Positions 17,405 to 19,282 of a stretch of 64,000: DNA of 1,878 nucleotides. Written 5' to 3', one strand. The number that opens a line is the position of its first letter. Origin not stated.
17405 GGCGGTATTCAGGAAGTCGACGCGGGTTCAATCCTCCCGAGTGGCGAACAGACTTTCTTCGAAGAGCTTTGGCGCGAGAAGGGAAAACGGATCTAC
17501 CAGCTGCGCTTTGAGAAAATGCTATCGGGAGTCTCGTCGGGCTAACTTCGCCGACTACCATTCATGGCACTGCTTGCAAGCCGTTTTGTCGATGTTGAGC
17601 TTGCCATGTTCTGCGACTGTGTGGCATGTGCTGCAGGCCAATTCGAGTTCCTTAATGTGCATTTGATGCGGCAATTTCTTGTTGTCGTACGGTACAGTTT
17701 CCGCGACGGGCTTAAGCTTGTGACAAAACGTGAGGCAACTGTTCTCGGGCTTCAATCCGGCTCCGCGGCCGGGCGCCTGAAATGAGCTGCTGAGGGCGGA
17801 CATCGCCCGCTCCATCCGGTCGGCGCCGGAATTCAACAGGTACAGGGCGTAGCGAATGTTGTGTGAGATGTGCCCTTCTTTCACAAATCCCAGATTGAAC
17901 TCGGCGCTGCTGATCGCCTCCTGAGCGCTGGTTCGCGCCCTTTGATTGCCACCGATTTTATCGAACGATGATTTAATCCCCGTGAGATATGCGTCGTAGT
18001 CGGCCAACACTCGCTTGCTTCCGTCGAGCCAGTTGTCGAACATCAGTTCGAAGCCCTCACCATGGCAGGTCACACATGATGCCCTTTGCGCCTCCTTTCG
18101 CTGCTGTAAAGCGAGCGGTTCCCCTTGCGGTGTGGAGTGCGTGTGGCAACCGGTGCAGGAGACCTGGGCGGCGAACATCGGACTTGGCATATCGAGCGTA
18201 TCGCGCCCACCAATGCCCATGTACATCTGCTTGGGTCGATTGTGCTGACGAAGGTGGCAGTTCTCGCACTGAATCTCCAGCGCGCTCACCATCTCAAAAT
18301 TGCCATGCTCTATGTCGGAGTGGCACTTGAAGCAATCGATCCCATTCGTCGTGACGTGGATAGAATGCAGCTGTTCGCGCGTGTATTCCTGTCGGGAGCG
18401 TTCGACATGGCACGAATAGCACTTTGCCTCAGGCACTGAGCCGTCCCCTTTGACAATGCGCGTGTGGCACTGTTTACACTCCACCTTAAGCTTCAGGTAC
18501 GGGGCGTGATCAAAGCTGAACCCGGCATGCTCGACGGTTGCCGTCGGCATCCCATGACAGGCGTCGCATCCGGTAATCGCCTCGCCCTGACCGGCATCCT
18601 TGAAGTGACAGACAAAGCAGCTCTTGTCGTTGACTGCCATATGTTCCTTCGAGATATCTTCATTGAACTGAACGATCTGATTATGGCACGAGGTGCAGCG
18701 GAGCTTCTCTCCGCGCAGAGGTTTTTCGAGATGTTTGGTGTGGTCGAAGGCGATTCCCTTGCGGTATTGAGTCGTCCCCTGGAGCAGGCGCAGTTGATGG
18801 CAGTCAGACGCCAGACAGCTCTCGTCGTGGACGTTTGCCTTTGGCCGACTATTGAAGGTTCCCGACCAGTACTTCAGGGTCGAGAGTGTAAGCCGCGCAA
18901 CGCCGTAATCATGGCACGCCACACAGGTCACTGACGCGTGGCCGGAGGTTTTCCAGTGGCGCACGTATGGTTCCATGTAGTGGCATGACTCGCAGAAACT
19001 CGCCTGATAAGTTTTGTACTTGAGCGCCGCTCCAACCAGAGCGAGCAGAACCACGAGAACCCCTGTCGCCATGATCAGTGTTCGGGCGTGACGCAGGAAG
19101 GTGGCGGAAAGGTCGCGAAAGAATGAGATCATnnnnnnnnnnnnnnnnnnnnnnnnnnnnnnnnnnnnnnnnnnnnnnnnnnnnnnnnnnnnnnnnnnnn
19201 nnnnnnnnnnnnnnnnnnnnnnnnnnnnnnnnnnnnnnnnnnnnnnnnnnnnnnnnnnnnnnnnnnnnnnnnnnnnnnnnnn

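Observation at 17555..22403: Catalytic-subunit-free c-c-b-c cytochrome operon with about 35 c-haem sites and two different quinone-module types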

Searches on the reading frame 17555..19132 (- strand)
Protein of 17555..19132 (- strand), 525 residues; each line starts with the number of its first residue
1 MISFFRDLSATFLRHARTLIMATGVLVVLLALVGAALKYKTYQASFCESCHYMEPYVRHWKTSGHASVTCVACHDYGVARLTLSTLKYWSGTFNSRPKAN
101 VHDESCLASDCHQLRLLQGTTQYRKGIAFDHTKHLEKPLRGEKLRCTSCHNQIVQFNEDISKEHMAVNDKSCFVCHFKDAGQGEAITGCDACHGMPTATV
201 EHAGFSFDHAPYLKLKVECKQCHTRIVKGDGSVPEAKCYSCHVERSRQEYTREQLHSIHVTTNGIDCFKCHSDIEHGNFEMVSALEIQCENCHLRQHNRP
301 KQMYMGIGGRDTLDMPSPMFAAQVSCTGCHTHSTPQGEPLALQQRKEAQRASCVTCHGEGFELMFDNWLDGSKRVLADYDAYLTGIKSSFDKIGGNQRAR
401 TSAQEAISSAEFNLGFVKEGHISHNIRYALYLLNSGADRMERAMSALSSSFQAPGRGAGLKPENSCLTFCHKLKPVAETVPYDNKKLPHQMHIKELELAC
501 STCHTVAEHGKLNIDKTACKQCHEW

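Call 4: search_protein_families(library=pfam, proteins=[window:17555-19132:-], max_evalue=0.01)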
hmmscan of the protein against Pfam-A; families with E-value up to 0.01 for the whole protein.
window:17555-19132:- (525 aa): 6 families
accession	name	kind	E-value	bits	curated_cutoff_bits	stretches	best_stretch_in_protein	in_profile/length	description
PF14522.11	Cytochrome_C7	-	2.9e-19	69.1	24.8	3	128-193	2-66/67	Cytochrome c7 and related cytochrome c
PF14537.11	Cytochrom_c3_2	-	3.8e-14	53.3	25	2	215-293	5-78/79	Cytochrome c3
PF02085.21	Cytochrom_CIII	-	6.2e-13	49.4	22.9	1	205-293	21-101/101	Class III cytochrome C family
PF22113.1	Mtrc-MtrF_II-IV_dom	-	2.5e-05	24.3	30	0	218-360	8-166/176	Outer membrane cytochrome MtrC/MtrF-like, domains II/IV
PF03264.19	Cytochrom_NNT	-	4.8e-05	23.6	24.1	1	19-74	12-72/174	NapC/NirT cytochrome c family, N-terminal region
PF09699.15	Paired_CXXCH_1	-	0.0036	17.4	20.6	1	324-359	7-38/41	Doubled CXXCH motif (Paired_CXXCH_1)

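Call 5: search_protein_families(library=ncbifam, proteins=[window:17555-19132:-], max_evalue=0.01)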
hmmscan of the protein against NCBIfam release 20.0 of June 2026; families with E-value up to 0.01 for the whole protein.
window:17555-19132:- (525 aa): 3 families
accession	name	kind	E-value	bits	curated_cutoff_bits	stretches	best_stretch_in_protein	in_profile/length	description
TIGR03153.1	cytochr_NrfH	equivalog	9.4e-09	35.5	134.2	1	21-74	4-59/138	cytochrome c nitrite reductase small subunit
TIGR03508.1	decahem_SO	subfamily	9.6e-09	35.1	192.2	1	185-359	33-176/258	DmsE family decaheme c-type cytochrome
NF045713.1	CxxCH_16_HmcA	equivalog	0.0012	17.5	400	1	123-298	57-257/541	sulfate respiration complex hexadecaheme cytochrome HmcA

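Call 7: find_homologous_proteins(query=window:17555-19132:-)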
Query window:17555-19132:- (525 aa): 463 proteins with E <= 0.001 among 8000 candidates; the best 120 are listed.
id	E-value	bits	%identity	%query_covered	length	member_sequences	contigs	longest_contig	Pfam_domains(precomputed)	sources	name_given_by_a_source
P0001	0.0e+0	1242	100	100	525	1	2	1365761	PF14537.12,PF02085.22,PF14522.12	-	-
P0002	1.8e-280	949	74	100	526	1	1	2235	PF14537.12,PF02085.22,PF14522.12,PF22113.2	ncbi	-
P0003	2.1e-272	922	72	100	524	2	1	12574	PF14537.12,PF03264.20,PF02085.22,PF14522.12,PF22113.2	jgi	jgi:nitrate/TMAO reductase-like tetraheme cytochrome c subunit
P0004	2.4e-265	899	70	100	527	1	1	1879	PF14537.12,PF02085.22,PF14522.12,PF22113.2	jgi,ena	-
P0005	4.7e-263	892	72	98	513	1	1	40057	PF14537.12,PF03264.20,PF02085.22,PF14522.12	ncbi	ncbi:MAG: cytochrome c3 family protein [Candidatus Zixiibacteriota bacterium]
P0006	1.8e-262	890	69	100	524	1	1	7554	PF14537.12,PF02085.22,PF14522.12,PF22113.2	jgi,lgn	jgi:c(7)-type cytochrome triheme protein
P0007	2.6e-261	886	70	100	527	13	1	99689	PF14537.12,PF02085.22,PF14522.12,PF22113.2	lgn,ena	-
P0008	9.1e-261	884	69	100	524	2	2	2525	PF14537.12,PF02085.22,PF14522.12,PF22113.2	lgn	-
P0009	2.0e-260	883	68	100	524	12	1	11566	PF14537.12,PF02085.22,PF14522.12,PF22113.2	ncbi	-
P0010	1.7e-259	880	68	100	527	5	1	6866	PF14537.12,PF02085.22,PF14522.12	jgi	jgi:nitrate/TMAO reductase-like tetraheme cytochrome c subunit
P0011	3.1e-257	872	69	98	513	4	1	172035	PF14537.12,PF03264.20,PF02085.22,PF14522.12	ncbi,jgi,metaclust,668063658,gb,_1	metaclust:\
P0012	5.0e-257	872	67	100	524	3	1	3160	PF14537.12,PF03264.20,PF02085.22,PF14522.12,PF22113.2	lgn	-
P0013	3.9e-256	869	67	100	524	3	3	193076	PF14537.12,PF02085.22,PF14522.12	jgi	jgi:hypothetical protein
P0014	4.6e-256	868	66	100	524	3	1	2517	PF14537.12,PF02085.22,PF14522.12,PF22113.2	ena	-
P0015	9.7e-252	854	67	100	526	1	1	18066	PF14537.12,PF02085.22,PF14522.12,PF22113.2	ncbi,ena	ncbi:MAG: cytochrome c3 family protein [Candidatus Zixiibacteriota bacterium]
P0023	1.1e-230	785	63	100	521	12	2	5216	PF14537.12,PF03264.20,PF02085.22,PF14522.12,PF22113.2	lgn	-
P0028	4.6e-226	769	61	100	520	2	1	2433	PF14537.12,PF03264.20,PF02085.22,PF14522.12,PF22113.2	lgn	-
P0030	3.4e-225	767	61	99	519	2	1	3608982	PF14537.12,PF03264.20,PF02085.22,PF14522.12,PF22113.2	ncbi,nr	ncbi:MAG: hypothetical protein JSV52_02835 [Candidatus Zixiibacteriota bacterium]|nr:MAG: hypothetic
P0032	1.2e-224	765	60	100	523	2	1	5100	PF14537.12,PF03264.20,PF02085.22,PF14522.12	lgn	-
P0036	6.8e-223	759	60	100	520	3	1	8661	PF14537.12,PF03264.20,PF02085.22,PF14522.12,PF22113.2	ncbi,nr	ncbi:MAG: hypothetical protein NDJ18_05460 [candidate division Zixibacteria bacterium]|nr:hypothetic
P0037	9.8e-223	758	60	100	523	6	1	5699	PF14537.12,PF03264.20,PF02085.22,PF14522.12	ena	-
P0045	2.0e-217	741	57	100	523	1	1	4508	PF14537.12,PF03264.20,PF02085.22,PF14522.12,PF22113.2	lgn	-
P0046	1.0e-216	739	58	100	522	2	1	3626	PF14537.12,PF03264.20,PF02085.22,PF14522.12,PF22113.2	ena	-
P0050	7.8e-215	732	58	100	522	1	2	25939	PF14537.12,PF03264.20,PF02085.22,PF14522.12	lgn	-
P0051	1.0e-214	732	58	100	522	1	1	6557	PF14537.12,PF03264.20,PF02085.22,PF14522.12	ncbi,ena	-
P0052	2.0e-214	731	74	77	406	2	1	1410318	PF14537.12,PF03264.20,PF02085.22,PF14522.12,PF22113.2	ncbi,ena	-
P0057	5.7e-203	693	55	100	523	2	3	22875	PF14537.12,PF03264.20,PF02085.22,PF14522.12,PF22113.2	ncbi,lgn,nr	ncbi:MAG: hypothetical protein DWP97_07900 [Calditrichaeota bacterium]|nr:MAG: hypothetical protein 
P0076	1.4e-150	520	45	100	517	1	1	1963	PF14537.12,PF03264.20,PF02085.22,PF14522.12,PF22113.2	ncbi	-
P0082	1.8e-147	510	45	100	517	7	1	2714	PF14537.12,PF03264.20,PF02085.22,PF14522.12,PF22113.2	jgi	-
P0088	1.6e-144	500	44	100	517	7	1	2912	PF14537.12,PF03264.20,PF02085.22,PF14522.12,PF22113.2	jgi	jgi:hypothetical protein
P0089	2.4e-144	500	44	100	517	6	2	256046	PF14537.12,PF03264.20,PF02085.22,PF14522.12,PF22113.2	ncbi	-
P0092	5.4e-144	499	44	100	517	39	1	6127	PF14537.12,PF03264.20,PF02085.22,PF14522.12,PF22113.2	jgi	jgi:nitrate/TMAO reductase-like tetraheme cytochrome c subunit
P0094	1.2e-143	498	44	100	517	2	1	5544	PF14537.12,PF03264.20,PF02085.22,PF14522.12,PF22113.2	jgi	jgi:nitrate/TMAO reductase-like tetraheme cytochrome c subunit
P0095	2.6e-143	496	43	100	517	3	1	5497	PF14537.12,PF03264.20,PF02085.22,PF14522.12,PF22113.2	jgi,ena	-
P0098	6.8e-143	495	44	100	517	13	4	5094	PF14537.12,PF03264.20,PF02085.22,PF14522.12,PF22113.2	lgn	-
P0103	3.5e-142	493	43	100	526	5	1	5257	PF14537.12,PF03264.20,PF02085.22,PF14522.12,PF22113.2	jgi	-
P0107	1.5e-141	491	43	100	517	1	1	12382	PF14537.12,PF03264.20,PF02085.22,PF14522.12,PF22113.2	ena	-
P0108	4.6e-140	486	43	91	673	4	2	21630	PF14537.12,PF03264.20,PF02085.22,PF14522.12,PF22113.2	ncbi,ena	-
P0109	9.5e-140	485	43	100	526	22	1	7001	PF14537.12,PF03264.20,PF02085.22,PF14522.12,PF22113.2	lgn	-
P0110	3.8e-139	483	39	100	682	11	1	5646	PF14537.12,PF03264.20,PF02085.22,PF14522.12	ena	-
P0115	1.2e-137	478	39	100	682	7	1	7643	PF14537.12,PF03264.20,PF02085.22,PF14522.12,PF22113.2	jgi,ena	-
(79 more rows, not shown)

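Call 9: search_solved_structures(query=window:17555-19132:-, max_evalue=1)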
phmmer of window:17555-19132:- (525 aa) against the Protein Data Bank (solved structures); distinct sequences matched with E-value up to 1: 6.
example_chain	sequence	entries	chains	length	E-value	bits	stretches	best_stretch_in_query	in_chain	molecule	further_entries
2j7a_C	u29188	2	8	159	9.3e-07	30.9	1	25-75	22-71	CYTOCHROME C QUINOL DEHYDROGENASE NRFH | NAPC/NIRT CYTOCHROME C FAMILY PROTEIN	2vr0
8k9e_A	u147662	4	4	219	0.00038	22.3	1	255-295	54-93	Cytochrome c7-like domain-containing protein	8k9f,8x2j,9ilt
6lod_A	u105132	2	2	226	0.0076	17.9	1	200-245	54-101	MULTIHEME_CYTC domain-containing protein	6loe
6f0k_A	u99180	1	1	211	0.035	15.8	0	251-294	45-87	Cytochrome c family protein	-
7o0u_C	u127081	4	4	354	0.11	14.1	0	218-272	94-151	MULTIHEME_CYTC domain-containing protein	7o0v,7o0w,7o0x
9h19_C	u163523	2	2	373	0.39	12.3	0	218-272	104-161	Photosynthetic reaction center cytochrome c subunit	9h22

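Call 13: find_related_loci(query=A1, collection=genome_contigs, flank=8000)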
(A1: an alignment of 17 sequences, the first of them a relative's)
Query A1 (525 aa) in genome_contigs; peptide patterns used: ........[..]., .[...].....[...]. (x = any residue, [..] = any of these).
600 stretches matched a pattern (row limit reached: there are more); 581 encode a relative of the query (tblastn E <= 1e-3); the best 80 are kept; 80 distinct loci.
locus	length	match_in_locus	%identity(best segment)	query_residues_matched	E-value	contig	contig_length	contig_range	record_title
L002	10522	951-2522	68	1-525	0e+0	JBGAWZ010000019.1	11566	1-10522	MAG: Candidatus Zixiibacteriota bacterium isolate MAG_AAO_AS.78 AAOAS-78_scaffold_9628, whole genome shotgun sequence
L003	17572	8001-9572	69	1-525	0e+0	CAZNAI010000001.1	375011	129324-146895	MAG TPA_asm: uncultured Ignavibacteriales bacterium isolate binchicken_co200_62 genome assembly, contig: k141_1541054, w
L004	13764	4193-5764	67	1-524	0e+0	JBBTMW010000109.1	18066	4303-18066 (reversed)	MAG: Candidatus Zixiibacteriota bacterium isolate H41-bin161_1 H41_bin161_1_000000000109, whole genome shotgun sequence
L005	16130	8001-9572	68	1-524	0e+0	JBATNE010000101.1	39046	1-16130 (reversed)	MAG: Candidatus Zixiibacteriota bacterium isolate MFD10473_ilm_asm_bin15 k127_211870, whole genome shotgun sequence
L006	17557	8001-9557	63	1-524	0e+0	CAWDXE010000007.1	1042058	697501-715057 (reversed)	MAG: uncultured candidate division Zixibacteria bacterium isolate MFD05942.bin.2.290 genome assembly, contig: contig_586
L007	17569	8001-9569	61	1-524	0e+0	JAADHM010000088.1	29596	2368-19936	MAG: FCB group bacterium isolate M_MetaBat.192 contig-127_2212, whole genome shotgun sequence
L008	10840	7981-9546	62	1-523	0e+0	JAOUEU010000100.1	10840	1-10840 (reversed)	MAG: Candidatus Zixiibacteriota bacterium isolate 4_1_July_SF_Bin17 4_1_July_SF_Bin17_scaffold_2935_c1, whole genome sho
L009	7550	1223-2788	61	1-523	0e+0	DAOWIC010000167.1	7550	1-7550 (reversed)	MAG TPA_asm: Calditrichota bacterium isolate CSMAG_2033 CSMAG_2033_k141_2536833_length_7550_cov_9.7209, whole genome sho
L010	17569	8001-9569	61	1-524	0e+0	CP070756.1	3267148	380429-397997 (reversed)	MAG: Candidatus Zixiibacteriota bacterium isolate bin295 chromosome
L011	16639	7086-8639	61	1-524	0e+0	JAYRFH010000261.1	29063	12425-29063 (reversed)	MAG: Candidatus Zixiibacteriota bacterium isolate SH_SHASGE3bin.27 k141_1531257, whole genome shotgun sequence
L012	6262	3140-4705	63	1-523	0e+0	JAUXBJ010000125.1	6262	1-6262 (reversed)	MAG: bacterium isolate CSMAG_2796 CSMAG_2796_k117_5597512_length_6262_cov_55.0000, whole genome shotgun sequence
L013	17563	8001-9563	59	2-523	0e+0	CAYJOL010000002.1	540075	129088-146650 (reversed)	MAG TPA_asm: uncultured Ignavibacteriales bacterium isolate ERP124720_co1_93 genome assembly, contig: NODE_16_length_540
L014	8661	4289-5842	60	1-524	0e+0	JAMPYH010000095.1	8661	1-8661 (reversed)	MAG: Candidatus Zixiibacteriota bacterium isolate R2F_R2FSRR_metabat.71 R2F_C4794, whole genome shotgun sequence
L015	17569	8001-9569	58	1-524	0e+0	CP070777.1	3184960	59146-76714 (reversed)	MAG: Candidatus Zixiibacteriota bacterium isolate bin19 chromosome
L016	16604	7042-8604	58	2-523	0e+0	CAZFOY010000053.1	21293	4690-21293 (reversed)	MAG TPA_asm: uncultured Ignavibacteriales bacterium isolate binchicken_co224_254 genome assembly, contig: NODE_2218_leng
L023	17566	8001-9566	53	1-523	0e+0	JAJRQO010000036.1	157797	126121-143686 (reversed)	MAG: Candidatus Zixiibacteriota bacterium isolate Dive100_bin10.64 k141_990413, whole genome shotgun sequence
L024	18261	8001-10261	60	1-523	0e+0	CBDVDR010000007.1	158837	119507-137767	MAG TPA_asm: uncultured bacterium isolate SRR21487745_metabat2_10 genome assembly, contig: ERZ25073593.8, whole genome s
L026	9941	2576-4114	44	1-523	2e-145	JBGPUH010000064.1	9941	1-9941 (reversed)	MAG: Candidatus Methylomirabilis sp. isolate OBJ1_062018_110_48 k141_287079_length_9941_cov_19.9752, whole genome shotgu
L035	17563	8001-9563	39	1-523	4e-133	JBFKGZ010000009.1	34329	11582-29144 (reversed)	MAG: Candidatus Deferrimicrobiaceae bacterium isolate Mix_sand21.2022.07.D.23 k141_3244809_length_34329_cov_10.0942, who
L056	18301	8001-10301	37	4-509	1e-119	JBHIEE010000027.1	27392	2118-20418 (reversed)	MAG: Candidatus Aminicenantia bacterium isolate b3.sp2_bin.19 NODE_385_length_27392_cov_7.102133, whole genome shotgun s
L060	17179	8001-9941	37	19-523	5e-112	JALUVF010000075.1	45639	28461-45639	MAG: bacterium isolate 128-326_metabat2_scaf2bin.026 128-326_scaffold_276_c1, whole genome shotgun sequence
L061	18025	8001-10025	35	3-523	1e-110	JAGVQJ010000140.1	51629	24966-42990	MAG: Calditrichaeota bacterium isolate DeMMO3_2 c_000000049568, whole genome shotgun sequence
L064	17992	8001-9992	36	19-523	3e-109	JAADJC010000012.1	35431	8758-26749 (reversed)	MAG: Acidobacteriota bacterium isolate M_MetaBat.94 contig-127_1697, whole genome shotgun sequence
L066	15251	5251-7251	35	1-523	1e-107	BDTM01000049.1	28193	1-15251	Bacterium BMS3Bbin03 DNA, contig: NODE_40, whole genome shotgun sequence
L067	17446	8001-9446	36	28-524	3e-107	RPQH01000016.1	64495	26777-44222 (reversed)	MAG: Ignavibacteriae bacterium isolate metabat2.211 metabat2.211_Contig_420283, whole genome shotgun sequence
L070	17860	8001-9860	35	3-523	1e-106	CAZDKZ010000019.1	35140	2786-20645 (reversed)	MAG TPA_asm: uncultured Holophagae bacterium isolate binchicken_co42_312 genome assembly, contig: NODE_1095_length_35140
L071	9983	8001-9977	37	6-523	2e-119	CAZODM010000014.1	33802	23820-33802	MAG TPA_asm: uncultured Desulfobacterales bacterium isolate SRP128015_co1_242 genome assembly, contig: NODE_1342_length_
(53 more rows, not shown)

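Call 21: search_protein_families(library=pfam, proteins=[L023:151-1077:+, L015:734-2464:+, L015:2489-2905:+, L015:3069-4580:+, L015:9612-11585:+, L015:11682-12893:-, L015:12907-13818:-, L015:13928-14317:+, L015:14369-15187:+, L024:11769-12956:-], max_evalue=0.01)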
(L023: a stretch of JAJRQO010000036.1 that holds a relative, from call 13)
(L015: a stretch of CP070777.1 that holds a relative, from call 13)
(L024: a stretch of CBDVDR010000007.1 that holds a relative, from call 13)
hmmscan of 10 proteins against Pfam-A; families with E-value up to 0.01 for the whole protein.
L023:151-1077:+ (308 aa): 6 families
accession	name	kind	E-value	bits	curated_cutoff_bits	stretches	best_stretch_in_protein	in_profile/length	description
PF09699.15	Paired_CXXCH_1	-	4.4e-30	103.5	20.6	3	208-243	1-37/41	Doubled CXXCH motif (Paired_CXXCH_1)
PF14537.11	Cytochrom_c3_2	-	2.6e-13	50.7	25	1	115-197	2-78/79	Cytochrome c3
PF14522.11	Cytochrome_C7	-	5.2e-13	49.1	24.8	2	52-127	2-67/67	Cytochrome c7 and related cytochrome c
PF22113.1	Mtrc-MtrF_II-IV_dom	-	7.8e-09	35.7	30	2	191-290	7-92/176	Outer membrane cytochrome MtrC/MtrF-like, domains II/IV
PF22678.1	Cytochrom_c_NrfB-like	-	2.7e-08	34.6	27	1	64-134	1-73/89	Cytochrome c-type protein NrfB-like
PF13435.11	Cytochrome_C554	-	4.4e-05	24.8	20.8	0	98-175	2-84/84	Cytochrome c554 and c-prime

L015:734-2464:+ (576 aa): 1 family
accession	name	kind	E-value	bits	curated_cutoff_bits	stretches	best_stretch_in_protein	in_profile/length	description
PF13505.12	OMP_b-brl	-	0.00081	20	28.7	0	11-108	3-94/175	Outer membrane protein beta-barrel domain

L015:2489-2905:+ (138 aa): 0 families

L015:3069-4580:+ (503 aa): 3 families
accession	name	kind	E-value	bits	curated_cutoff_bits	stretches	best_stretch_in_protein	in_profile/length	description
PF03264.19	Cytochrom_NNT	-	1.5e-08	35.1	24.1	1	104-188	12-100/174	NapC/NirT cytochrome c family, N-terminal region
PF14522.11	Cytochrome_C7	-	1.3e-06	28.6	24.8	0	424-455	43-66/67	Cytochrome c7 and related cytochrome c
PF14537.11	Cytochrom_c3_2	-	2.4e-06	28.4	25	1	428-498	5-65/79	Cytochrome c3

L015:9612-11585:+ (657 aa): 6 families
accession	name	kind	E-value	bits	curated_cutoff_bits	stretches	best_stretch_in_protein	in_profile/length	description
PF14522.11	Cytochrome_C7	-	2.9e-13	49.9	24.8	1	188-254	12-66/67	Cytochrome c7 and related cytochrome c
PF14537.11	Cytochrom_c3_2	-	4.6e-10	40.3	25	1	190-284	7-79/79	Cytochrome c3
PF01292.26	Ni_hydr_CYTB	-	6.4e-10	39.5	30.1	1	431-604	10-166/179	Prokaryotic cytochrome b561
PF02085.21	Cytochrom_CIII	-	4.3e-07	30.7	22.9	1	52-153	17-101/101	Class III cytochrome C family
PF09699.15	Paired_CXXCH_1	-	0.00021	21.3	20.6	0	190-226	7-38/41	Doubled CXXCH motif (Paired_CXXCH_1)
PF21817.3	CapR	-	0.0028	18.3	24.2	0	143-159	29-46/67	CapR homology domain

L015:11682-12893:- (403 aa): 2 families
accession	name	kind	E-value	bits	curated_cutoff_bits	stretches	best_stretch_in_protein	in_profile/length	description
PF13180.12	PDZ_2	-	0.0002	22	27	1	292-368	1-76/80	PDZ domain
PF00595.29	PDZ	-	0.00072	20.3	23.2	1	290-341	8-62/81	PDZ domain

L015:12907-13818:- (303 aa): 1 family
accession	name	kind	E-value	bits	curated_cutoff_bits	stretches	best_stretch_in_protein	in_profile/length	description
PF24400.1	DUF7544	-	1.1e-06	28.6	27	1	20-271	24-277/302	Family of unknown function (DUF7544)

L015:13928-14317:+ (129 aa): 1 family
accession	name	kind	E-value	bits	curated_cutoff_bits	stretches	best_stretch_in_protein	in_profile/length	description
PF14478.12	DUF4430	-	1.3e-11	45.2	23.8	1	60-124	3-70/72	Domain of unknown function (DUF4430)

L015:14369-15187:+ (272 aa): 1 family
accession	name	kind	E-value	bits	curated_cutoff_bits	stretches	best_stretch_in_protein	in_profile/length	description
PF00793.26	DAHP_synth_1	-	3.8e-62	210.1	25.5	1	19-264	15-260/270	DAHP synthetase I family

L024:11769-12956:- (395 aa): 2 families
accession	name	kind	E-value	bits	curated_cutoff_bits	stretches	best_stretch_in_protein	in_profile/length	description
PF02085.21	Cytochrom_CIII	-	6.4e-13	49.4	22.9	1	104-183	17-101/101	Class III cytochrome C family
PF14522.11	Cytochrome_C7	-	7.3e-10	39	24.8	1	281-334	14-66/67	Cytochrome c7 and related cytochrome c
